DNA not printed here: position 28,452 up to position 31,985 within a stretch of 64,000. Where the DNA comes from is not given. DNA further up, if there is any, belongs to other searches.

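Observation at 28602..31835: lptG and lptD fused into a single 1077-aa ORF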

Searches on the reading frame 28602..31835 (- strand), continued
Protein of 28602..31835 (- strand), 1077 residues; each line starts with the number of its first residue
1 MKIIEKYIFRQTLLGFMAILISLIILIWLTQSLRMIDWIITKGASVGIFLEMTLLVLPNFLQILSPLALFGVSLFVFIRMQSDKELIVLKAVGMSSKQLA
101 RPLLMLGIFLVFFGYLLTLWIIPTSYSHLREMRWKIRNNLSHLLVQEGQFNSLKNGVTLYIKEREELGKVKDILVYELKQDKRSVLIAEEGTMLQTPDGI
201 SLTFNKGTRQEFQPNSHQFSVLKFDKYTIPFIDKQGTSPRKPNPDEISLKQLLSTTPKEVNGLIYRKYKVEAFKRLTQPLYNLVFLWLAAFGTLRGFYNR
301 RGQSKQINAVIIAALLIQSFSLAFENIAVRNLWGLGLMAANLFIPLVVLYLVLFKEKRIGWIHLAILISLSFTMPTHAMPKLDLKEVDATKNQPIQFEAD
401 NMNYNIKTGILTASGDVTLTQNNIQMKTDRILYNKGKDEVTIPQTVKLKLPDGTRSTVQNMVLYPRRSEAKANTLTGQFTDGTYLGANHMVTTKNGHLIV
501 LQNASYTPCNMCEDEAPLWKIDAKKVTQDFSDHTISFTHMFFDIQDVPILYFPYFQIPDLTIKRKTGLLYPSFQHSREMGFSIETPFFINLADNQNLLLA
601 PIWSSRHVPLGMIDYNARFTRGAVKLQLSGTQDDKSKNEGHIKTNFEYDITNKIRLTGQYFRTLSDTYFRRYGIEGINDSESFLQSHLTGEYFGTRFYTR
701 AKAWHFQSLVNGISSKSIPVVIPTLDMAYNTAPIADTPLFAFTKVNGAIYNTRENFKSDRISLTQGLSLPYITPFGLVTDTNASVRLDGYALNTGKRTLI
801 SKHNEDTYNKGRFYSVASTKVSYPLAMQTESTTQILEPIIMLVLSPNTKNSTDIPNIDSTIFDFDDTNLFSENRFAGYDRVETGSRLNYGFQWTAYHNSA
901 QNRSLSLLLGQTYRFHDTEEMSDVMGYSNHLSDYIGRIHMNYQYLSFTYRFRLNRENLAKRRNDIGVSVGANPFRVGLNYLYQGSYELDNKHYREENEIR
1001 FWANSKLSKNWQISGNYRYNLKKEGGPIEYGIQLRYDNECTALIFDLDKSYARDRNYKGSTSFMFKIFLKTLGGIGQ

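Call 6: find_homologous_proteins(query=window:28602-31835:-, max_evalue=1e-10)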
Query window:28602-31835:- (1077 aa): 165 proteins with E <= 1e-10 among 8000 candidates; the best 120 are listed.
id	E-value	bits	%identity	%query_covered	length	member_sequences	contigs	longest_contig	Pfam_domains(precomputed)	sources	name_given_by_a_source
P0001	0.0e+0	2267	91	100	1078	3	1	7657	PF04453.21,PF03739.20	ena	-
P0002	0.0e+0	2127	85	100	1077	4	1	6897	PF04453.21,PF03968.20,PF03739.20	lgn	-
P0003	0.0e+0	2006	79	100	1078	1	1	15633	PF04453.21,PF03739.20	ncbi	-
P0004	0.0e+0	1931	75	100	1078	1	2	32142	PF04453.21,PF03968.20,PF03739.20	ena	-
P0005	0.0e+0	1899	75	100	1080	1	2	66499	PF04453.21,PF03968.20,PF03739.20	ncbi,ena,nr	ncbi:MAG: LPS assembly protein LptD [Alphaproteobacteria bacterium]|nr:LPS assembly protein LptD [Al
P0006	0.0e+0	1875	73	100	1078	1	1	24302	PF04453.21,PF03968.20,PF03739.20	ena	-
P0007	0.0e+0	1851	73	100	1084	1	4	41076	PF04453.21,PF03968.20,PF03739.20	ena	-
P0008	0.0e+0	1795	70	100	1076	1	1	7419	PF04453.21,PF03968.20,PF03739.20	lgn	-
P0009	0.0e+0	1782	70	100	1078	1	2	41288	PF04453.21,PF03968.20,PF03739.20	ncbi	-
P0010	0.0e+0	1774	70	100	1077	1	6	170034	PF04453.21,PF03968.20,PF03739.20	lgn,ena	-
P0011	0.0e+0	1771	70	100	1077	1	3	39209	PF04453.21,PF03968.20,PF03739.20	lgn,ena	-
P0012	0.0e+0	1765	70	100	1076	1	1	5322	PF04453.21,PF03968.20,PF03739.20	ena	-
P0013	0.0e+0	1762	70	100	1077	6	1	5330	PF04453.21,PF03968.20,PF03739.20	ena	-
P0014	0.0e+0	1759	69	100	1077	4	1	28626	PF04453.21,PF03968.20,PF03739.20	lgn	-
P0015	0.0e+0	1747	69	100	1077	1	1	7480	PF04453.21,PF03968.20,PF03739.20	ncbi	-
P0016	0.0e+0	1743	68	100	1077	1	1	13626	PF04453.21,PF03968.20,PF03739.20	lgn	-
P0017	0.0e+0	1740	68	100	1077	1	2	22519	PF04453.21,PF03968.20,PF03739.20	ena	-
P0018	0.0e+0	1740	69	100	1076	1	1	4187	PF04453.21,PF03968.20,PF03739.20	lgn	-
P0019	0.0e+0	1729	68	100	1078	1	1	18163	PF04453.21,PF03968.20,PF03739.20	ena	-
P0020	0.0e+0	1715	68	100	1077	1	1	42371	PF04453.21,PF03968.20,PF03739.20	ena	-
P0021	0.0e+0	1709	67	100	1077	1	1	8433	PF04453.21,PF03739.20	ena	-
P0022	0.0e+0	1677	67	99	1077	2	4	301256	PF04453.21,PF03968.20,PF03739.20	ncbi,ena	-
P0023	0.0e+0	1420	70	82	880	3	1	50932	PF04453.21,PF03968.20,PF03739.20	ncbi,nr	ncbi:MAG: LPS export ABC transporter permease LptF [Alphaproteobacteria bacterium]|nr:LPS export ABC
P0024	0.0e+0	1420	58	100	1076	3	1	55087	PF04453.21,PF03739.20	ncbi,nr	ncbi:MAG: LPS export ABC transporter permease LptF [Alphaproteobacteria bacterium]|nr:LPS export ABC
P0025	0.0e+0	1410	57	100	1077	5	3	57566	PF04453.21,PF03739.20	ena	-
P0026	0.0e+0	1403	57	100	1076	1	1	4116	PF04453.21,PF03739.20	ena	-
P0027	0.0e+0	1377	56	100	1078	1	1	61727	PF04453.21,PF03739.20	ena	-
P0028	0.0e+0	1250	50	100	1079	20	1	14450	PF04453.21,PF03968.20,PF03739.20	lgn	-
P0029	0.0e+0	1220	49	100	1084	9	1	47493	PF04453.21,PF03739.20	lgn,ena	-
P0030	0.0e+0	1218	50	100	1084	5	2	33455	PF04453.21,PF03739.20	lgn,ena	-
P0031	0.0e+0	1215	49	100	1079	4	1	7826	PF04453.21,PF03968.20,PF03739.20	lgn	-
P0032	0.0e+0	1210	51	100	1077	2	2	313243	PF04453.21,PF02687.28,PF03739.20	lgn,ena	-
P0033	0.0e+0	1194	49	100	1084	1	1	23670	PF04453.21,PF03739.20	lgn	-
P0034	0.0e+0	1191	49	100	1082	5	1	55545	PF04453.21,PF03968.20,PF03739.20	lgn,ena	-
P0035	0.0e+0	1189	49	100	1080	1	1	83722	PF04453.21,PF03739.20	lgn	-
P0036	0.0e+0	1183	49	100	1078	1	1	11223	PF04453.21,PF03968.20,PF03739.20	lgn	-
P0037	0.0e+0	1183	49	100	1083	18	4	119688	PF04453.21,PF03739.20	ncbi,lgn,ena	-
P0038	0.0e+0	1182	49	100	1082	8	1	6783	PF04453.21,PF03968.20,PF03739.20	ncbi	-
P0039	0.0e+0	1181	49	98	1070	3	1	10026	PF04453.21,PF03739.20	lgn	-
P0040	0.0e+0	1181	50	100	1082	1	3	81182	PF04453.21,PF02687.28,PF03739.20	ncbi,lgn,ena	-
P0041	0.0e+0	1179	49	100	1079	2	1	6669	PF04453.21,PF03739.20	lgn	-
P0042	0.0e+0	1178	49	100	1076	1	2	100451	PF04453.21,PF03739.20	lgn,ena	-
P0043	0.0e+0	1177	50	100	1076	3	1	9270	PF04453.21,PF03739.20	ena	-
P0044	0.0e+0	1177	48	100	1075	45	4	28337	PF04453.21,PF03739.20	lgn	-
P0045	0.0e+0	1177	49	100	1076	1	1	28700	PF04453.21,PF03739.20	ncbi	-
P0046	0.0e+0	1176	49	100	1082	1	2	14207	PF04453.21,PF03739.20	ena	-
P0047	0.0e+0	1176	49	100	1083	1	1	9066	PF04453.21,PF03739.20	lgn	-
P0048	0.0e+0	1176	49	100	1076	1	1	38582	PF04453.21,PF03968.20,PF03739.20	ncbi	-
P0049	0.0e+0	1176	49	100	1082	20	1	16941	PF04453.21,PF03968.20,PF03739.20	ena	-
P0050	0.0e+0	1176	49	100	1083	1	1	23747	PF04453.21,PF03739.20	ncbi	-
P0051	0.0e+0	1175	50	100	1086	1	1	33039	PF04453.21,PF03739.20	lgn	-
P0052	0.0e+0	1174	49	100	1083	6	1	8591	PF04453.21,PF03968.20,PF02687.28,PF03739.20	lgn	-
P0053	0.0e+0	1173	49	100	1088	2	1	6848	PF04453.21,PF03739.20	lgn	-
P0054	0.0e+0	1171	50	100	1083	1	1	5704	PF04453.21,PF02687.28,PF03739.20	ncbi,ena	-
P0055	0.0e+0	1170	47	100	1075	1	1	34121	PF04453.21,PF03968.20,PF03739.20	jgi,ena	-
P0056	0.0e+0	1168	48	100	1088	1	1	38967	PF04453.21,PF03739.20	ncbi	-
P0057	0.0e+0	1168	48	100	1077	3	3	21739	PF04453.21,PF03968.20,PF03739.20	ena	-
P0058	0.0e+0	1166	48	100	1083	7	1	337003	PF04453.21,PF03739.20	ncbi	-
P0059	0.0e+0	1165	48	100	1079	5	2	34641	PF04453.21,PF03739.20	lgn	-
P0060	0.0e+0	1160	49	100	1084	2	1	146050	PF04453.21,PF03739.20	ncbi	-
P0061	0.0e+0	1158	49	100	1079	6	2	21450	PF04453.21,PF03739.20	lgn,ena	-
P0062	0.0e+0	1158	49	100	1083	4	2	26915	PF04453.21,PF03739.20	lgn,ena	-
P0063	0.0e+0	1157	49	100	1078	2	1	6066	PF04453.21,PF03739.20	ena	-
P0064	0.0e+0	1156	49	100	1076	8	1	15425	PF04453.21,PF03739.20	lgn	-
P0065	0.0e+0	1156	48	100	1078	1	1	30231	PF04453.21,PF03739.20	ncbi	-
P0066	0.0e+0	1156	49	100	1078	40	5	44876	PF04453.21,PF03968.20,PF03739.20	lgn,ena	-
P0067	0.0e+0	1156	49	100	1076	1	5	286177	PF04453.21,PF03968.20,PF03739.20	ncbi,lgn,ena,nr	ncbi:MAG: LPS export ABC transporter permease LptF [Alphaproteobacteria bacterium]|nr:LPS export ABC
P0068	0.0e+0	1155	48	100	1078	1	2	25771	PF04453.21,PF03739.20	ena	-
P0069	0.0e+0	1154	50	100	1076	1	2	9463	PF04453.21,PF03968.20,PF03739.20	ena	-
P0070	0.0e+0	1154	48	100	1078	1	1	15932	PF04453.21,PF03739.20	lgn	-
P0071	0.0e+0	1153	49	100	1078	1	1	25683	PF04453.21,PF02687.28,PF03739.20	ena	-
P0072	0.0e+0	1152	49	100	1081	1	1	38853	PF04453.21,PF03968.20,PF03739.20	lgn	-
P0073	0.0e+0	1152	47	100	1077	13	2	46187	PF04453.21,PF03739.20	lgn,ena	-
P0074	0.0e+0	1152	48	100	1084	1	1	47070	PF04453.21,PF03739.20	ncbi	-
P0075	0.0e+0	1152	49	100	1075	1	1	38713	PF04453.21,PF03739.20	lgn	-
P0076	0.0e+0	1151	48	100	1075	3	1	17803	PF04453.21,PF03739.20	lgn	-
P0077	0.0e+0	1151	48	100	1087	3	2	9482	PF04453.21,PF03739.20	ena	-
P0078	0.0e+0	1151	48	100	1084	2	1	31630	PF04453.21,PF03739.20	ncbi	-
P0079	0.0e+0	1150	49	100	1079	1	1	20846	PF04453.21,PF03968.20,PF02687.28,PF03739.20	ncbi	ncbi:MAG: LPS export ABC transporter permease LptF [Alphaproteobacteria bacterium]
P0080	0.0e+0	1148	48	100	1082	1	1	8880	PF04453.21,PF03739.20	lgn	-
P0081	0.0e+0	1148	48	100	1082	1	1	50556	PF04453.21,PF03739.20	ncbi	-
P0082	0.0e+0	1147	48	100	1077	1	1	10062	PF04453.21,PF03968.20,PF03739.20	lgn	-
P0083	0.0e+0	1146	49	100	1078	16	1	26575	PF04453.21,PF03739.20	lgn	-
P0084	0.0e+0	1146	47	100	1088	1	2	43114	PF04453.21,PF03968.20,PF03739.20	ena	-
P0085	0.0e+0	1146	48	100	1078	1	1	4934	PF04453.21,PF03739.20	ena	-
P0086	0.0e+0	1143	48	100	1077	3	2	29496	PF04453.21,PF03968.20,PF03739.20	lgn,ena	-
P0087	0.0e+0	1143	47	100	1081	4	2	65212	PF04453.21,PF03739.20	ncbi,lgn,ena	-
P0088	0.0e+0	1143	47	100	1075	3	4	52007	PF04453.21,PF03739.20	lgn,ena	-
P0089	0.0e+0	1142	47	100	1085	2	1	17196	PF04453.21,PF03968.20,PF03739.20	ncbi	-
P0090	0.0e+0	1141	47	100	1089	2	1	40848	PF04453.21,PF03968.20,PF03739.20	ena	-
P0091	0.0e+0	1140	47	100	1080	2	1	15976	PF04453.21,PF03739.20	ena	-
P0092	0.0e+0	1140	49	100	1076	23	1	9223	PF04453.21,PF03968.20,PF03739.20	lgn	-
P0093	0.0e+0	1140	48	100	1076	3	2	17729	PF04453.21,PF03968.20,PF03739.20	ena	-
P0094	0.0e+0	1140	48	100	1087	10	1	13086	PF04453.21,PF03968.20,PF03739.20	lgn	-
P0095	0.0e+0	1138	49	100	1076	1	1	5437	PF04453.21,PF02687.28,PF03739.20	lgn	-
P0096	0.0e+0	1137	47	100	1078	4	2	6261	PF04453.21,PF03739.20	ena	-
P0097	0.0e+0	1137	47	100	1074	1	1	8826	PF04453.21,PF03739.20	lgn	-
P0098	0.0e+0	1136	48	99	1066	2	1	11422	PF04453.21,PF03968.20,PF03739.20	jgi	jgi:LPS-assembly protein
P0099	0.0e+0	1136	48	100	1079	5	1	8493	PF04453.21,PF03968.20,PF03739.20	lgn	-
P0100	0.0e+0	1135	47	100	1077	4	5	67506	PF04453.21,PF03739.20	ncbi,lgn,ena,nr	ncbi:MAG: LPS assembly protein LptD [Alphaproteobacteria bacterium]|nr:LPS assembly protein LptD [Al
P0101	0.0e+0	1134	47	100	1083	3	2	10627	PF04453.21,PF03739.20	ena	-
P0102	0.0e+0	1134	47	100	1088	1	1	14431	PF04453.21,PF03968.20,PF03739.20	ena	-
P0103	0.0e+0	1132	48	100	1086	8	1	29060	PF04453.21,PF03739.20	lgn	-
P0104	0.0e+0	1132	48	100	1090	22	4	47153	PF04453.21,PF03968.20,PF03739.20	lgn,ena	-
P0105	0.0e+0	1129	47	100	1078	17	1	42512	PF04453.21,PF03739.20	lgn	-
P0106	0.0e+0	1129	46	100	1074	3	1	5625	PF04453.21,PF03968.20,PF03739.20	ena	-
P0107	0.0e+0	1127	47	100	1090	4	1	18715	PF04453.21,PF03739.20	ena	-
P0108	0.0e+0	1126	48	98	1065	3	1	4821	PF04453.21,PF03968.20,PF03739.20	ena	-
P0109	0.0e+0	1124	47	100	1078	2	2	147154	PF04453.21,PF03968.20,PF03739.20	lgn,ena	-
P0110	0.0e+0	1121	47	100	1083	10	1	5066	PF04453.21,PF03968.20,PF03739.20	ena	-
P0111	0.0e+0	1121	48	100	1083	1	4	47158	PF04453.21,PF03968.20,PF03739.20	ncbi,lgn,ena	-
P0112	0.0e+0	1120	47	100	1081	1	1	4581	PF04453.21,PF03739.20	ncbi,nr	ncbi:MAG: LPS export ABC transporter permease LptF [Pseudomonadota bacterium]|nr:LPS export ABC tran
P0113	0.0e+0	1119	46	100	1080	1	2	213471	PF04453.21,PF03739.20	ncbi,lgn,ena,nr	ncbi:MAG: LPS assembly protein LptD [Alphaproteobacteria bacterium]|nr:LPS assembly protein LptD [Al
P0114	0.0e+0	1118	47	100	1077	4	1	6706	PF04453.21,PF03739.20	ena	-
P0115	0.0e+0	1114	47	100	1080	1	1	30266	PF04453.21,PF03739.20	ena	-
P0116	0.0e+0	1114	47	98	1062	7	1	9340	PF04453.21,PF02687.28,PF03739.20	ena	-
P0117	0.0e+0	1113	46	100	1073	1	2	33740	PF04453.21,PF03739.20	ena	-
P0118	0.0e+0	1103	48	100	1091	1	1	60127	PF04453.21,PF03739.20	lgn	-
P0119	0.0e+0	1102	47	100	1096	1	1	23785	PF04453.21,PF03739.20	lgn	-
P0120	0.0e+0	1096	46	100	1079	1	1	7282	PF04453.21,PF03739.20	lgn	-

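Call 13: find_related_loci(query=A1, collection=genome_contigs, flank=10000)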
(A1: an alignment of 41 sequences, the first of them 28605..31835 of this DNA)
Query A1 (1077 aa) in genome_contigs; peptide patterns used: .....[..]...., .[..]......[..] (x = any residue, [..] = any of these).
600 stretches matched a pattern (row limit reached: there are more); 583 encode a relative of the query (tblastn E <= 1e-3); the best 80 are kept; 77 distinct loci.
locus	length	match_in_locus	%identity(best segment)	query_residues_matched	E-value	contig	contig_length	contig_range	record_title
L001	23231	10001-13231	69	1-1077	0e+0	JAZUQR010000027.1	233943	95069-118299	MAG: Alphaproteobacteria bacterium isolate T1900044856_TS20190322.MAGScoT_cleanbin_000019 SGB_3064_k141_786630, whole ge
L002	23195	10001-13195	67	1-1065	0e+0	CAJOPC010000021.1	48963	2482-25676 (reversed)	uncultured Alphaproteobacteria bacterium isolate Rumen_Coassembly_mag_2400 genome assembly, contig: k87_8335349, whole g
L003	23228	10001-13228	58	1-1077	0e+0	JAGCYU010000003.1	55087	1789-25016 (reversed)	MAG: Alphaproteobacteria bacterium isolate RGIG10246 Yak_Rumen-5__c119075, whole genome shotgun sequence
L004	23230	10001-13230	70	1-1077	0e+0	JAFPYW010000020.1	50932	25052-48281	MAG: Alphaproteobacteria bacterium isolate RGIG1600 Goat_Abomasum.Co__c608520, whole genome shotgun sequence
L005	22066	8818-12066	49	1-1075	0e+0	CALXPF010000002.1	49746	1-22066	MAG: uncultured Alphaproteobacteria bacterium isolate BRZ_FB__bin41 genome assembly, contig: BRZ_FB__NODE_915_length_497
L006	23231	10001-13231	48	1-1075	0e+0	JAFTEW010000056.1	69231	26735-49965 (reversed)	MAG: Alphaproteobacteria bacterium isolate RGIG3755 Roe_deer_Abomasum-1__c282012, whole genome shotgun sequence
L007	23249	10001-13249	48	1-1075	0e+0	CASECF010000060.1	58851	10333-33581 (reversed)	uncultured Alphaproteobacteria bacterium isolate CO.O65.metabat-bins.242 genome assembly, contig: CO.O65.metabat-bins.24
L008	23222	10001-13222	49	1-1075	0e+0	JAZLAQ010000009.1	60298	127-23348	MAG: Alphaproteobacteria bacterium isolate T1900045075_TC20190069.MAGScoT_cleanbin_000004 SGB_4630_k141_887255, whole ge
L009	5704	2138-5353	50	1-1072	0e+0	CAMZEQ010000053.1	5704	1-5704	MAG TPA_asm: uncultured Alphaproteobacteria bacterium isolate SRR10912534_bin.114_metaWRAP_v1.3_MAG genome assembly, con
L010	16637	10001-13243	48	1-1073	0e+0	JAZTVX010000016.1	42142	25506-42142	MAG: Alphaproteobacteria bacterium isolate T1900045336_YK20190025.MAGScoT_cleanbin_000012 SGB_6600_k141_1027259, whole g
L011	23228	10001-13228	49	1-1075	0e+0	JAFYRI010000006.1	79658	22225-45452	MAG: Alphaproteobacteria bacterium isolate RGIG7351 Water_buffalos_Cecum-5__c52, whole genome shotgun sequence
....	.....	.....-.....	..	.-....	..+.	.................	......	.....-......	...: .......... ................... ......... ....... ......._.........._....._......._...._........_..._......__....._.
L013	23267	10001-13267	48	1-1075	0e+0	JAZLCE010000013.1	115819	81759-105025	MAG: Alphaproteobacteria bacterium isolate T1900045053_TC20190046.MAGScoT_cleanbin_000005 SGB_4532_k141_583993, whole ge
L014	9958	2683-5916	48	1-1074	0e+0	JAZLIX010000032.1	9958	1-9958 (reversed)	MAG: Alphaproteobacteria bacterium isolate T1900044969_TA20190031.MAGScoT_cleanbin_000037 SGB_4026_k141_2472768, whole g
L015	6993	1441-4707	47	1-1075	0e+0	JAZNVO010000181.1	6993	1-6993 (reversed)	MAG: Alphaproteobacteria bacterium isolate T1900044789_TS20190255.MAGScoT_cleanbin_000022 SGB_2638_k141_1372089, whole g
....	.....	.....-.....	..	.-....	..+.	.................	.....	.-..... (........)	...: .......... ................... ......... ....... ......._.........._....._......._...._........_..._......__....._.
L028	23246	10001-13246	49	1-1077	0e+0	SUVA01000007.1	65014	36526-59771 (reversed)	MAG: Alphaproteobacteria bacterium isolate SIG60 NODE_10678_length_65014_cov_3.307596, whole genome shotgun sequence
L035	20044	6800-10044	33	1-1073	3e-105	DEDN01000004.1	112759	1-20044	MAG TPA_asm: Alphaproteobacteria bacterium UBA2903 UBA2903_contig_2395, whole genome shotgun sequence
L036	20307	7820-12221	32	1-1075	3e-100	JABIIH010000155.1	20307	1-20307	MAG: Rhodospirillaceae bacterium isolate SI053_bin87 k141_157801, whole genome shotgun sequence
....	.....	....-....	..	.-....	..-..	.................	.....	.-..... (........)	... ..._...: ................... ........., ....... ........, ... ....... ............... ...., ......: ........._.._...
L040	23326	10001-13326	30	1-1073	7e-141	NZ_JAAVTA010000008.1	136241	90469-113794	Haematospirillum sp. H1815 H1815_8, whole genome shotgun sequence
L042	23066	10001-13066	25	1-1073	6e-87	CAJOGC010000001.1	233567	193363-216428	uncultured Alphaproteobacteria bacterium isolate Sheep_2_mag_61 genome assembly, contig: scaffold_6, whole genome shotgu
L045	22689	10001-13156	25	1-1070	1e-81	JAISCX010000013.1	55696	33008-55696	MAG: Rickettsiales bacterium isolate Gx485_bin105 k119_4610837, whole genome shotgun sequence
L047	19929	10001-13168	25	1-1076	2e-92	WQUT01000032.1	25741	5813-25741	MAG: Proteobacteria bacterium isolate Cu122P5bin52 JGI20166J26741_11484473, whole genome shotgun sequence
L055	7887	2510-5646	28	1-1073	1e-77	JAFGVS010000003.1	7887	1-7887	MAG: Alphaproteobacteria bacterium isolate ZodW_Metabat.18 k87_544610, whole genome shotgun sequence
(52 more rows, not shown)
